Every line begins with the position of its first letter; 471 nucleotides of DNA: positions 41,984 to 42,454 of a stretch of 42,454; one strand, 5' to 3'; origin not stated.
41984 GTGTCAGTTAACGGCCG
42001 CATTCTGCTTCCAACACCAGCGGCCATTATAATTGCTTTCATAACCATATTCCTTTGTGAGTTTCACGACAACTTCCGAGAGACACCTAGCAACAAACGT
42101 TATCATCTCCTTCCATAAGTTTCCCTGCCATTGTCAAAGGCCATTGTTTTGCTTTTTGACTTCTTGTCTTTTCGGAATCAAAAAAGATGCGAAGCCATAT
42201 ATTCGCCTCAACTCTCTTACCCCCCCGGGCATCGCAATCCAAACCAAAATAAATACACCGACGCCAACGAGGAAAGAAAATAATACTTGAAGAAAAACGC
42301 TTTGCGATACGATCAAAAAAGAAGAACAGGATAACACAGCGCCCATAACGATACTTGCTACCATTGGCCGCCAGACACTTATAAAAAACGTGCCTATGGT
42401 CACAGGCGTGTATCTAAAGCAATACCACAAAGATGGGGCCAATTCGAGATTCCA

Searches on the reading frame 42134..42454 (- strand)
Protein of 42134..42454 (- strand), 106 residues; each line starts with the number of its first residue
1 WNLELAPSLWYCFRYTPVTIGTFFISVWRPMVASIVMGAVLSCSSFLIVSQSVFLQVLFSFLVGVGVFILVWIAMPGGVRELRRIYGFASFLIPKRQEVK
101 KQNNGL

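Call 67: search_protein_families(library=pfam, proteins=[window:42134-42454:-], max_evalue=0.00001)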
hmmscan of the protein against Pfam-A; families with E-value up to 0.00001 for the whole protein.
window:42134-42454:- (106 aa): 0 families
